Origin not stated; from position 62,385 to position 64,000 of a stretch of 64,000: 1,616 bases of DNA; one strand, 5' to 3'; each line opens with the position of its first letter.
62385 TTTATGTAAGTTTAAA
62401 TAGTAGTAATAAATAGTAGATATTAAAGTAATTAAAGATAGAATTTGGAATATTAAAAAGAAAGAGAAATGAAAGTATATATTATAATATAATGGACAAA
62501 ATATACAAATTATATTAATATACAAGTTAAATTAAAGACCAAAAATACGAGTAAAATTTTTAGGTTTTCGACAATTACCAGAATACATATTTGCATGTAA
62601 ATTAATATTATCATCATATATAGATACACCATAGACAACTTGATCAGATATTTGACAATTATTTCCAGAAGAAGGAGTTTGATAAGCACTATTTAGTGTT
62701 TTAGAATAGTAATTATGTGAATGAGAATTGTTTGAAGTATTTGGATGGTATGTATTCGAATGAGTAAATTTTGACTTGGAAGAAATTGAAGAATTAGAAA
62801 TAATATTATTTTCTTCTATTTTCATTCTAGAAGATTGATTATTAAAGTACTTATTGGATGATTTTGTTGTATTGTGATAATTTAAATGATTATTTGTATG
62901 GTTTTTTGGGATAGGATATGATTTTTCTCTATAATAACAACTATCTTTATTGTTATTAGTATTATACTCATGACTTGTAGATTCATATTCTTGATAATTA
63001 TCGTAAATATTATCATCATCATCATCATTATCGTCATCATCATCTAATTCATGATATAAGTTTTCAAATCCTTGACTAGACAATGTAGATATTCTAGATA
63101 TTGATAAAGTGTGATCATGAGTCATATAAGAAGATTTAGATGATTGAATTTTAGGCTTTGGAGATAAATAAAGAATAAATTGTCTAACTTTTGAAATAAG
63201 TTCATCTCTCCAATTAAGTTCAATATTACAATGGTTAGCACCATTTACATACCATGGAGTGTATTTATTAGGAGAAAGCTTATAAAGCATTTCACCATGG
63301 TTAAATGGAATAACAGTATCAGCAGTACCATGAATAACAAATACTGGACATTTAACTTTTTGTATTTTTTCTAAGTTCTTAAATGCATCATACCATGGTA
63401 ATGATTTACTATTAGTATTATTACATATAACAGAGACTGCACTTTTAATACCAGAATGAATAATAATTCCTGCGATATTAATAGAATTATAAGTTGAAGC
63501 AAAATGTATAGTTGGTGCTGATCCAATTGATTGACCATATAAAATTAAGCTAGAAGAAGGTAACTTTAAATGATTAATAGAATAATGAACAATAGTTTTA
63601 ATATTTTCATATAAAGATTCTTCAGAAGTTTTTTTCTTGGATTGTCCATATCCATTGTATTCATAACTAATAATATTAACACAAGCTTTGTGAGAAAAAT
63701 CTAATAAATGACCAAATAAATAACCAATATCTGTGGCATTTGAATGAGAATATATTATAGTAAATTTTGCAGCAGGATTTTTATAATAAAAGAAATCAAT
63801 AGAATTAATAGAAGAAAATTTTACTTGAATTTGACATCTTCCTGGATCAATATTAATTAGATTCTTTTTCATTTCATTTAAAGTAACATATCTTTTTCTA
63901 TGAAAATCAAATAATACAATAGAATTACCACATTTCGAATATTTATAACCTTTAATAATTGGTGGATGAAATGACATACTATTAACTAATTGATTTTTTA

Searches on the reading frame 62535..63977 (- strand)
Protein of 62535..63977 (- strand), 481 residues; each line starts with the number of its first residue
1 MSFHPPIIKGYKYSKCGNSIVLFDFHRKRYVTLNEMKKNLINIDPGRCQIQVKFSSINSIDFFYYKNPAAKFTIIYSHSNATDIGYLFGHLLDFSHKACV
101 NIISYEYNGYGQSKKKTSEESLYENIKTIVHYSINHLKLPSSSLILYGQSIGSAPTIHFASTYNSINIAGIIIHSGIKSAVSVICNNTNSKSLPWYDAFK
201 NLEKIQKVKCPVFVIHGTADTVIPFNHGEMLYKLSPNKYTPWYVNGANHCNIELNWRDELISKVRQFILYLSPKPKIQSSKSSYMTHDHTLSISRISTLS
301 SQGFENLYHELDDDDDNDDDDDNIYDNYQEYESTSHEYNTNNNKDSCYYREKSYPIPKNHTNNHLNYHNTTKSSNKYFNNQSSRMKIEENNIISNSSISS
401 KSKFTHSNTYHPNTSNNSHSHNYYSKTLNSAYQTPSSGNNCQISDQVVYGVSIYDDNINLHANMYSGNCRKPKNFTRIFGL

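Call 46: find_encoding_contigs(protein=window:62535-63977:-, flank=10000, max_places=1)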
Protein window:62535-63977:- (481 aa): no gene with exactly this product is on record in the collection.
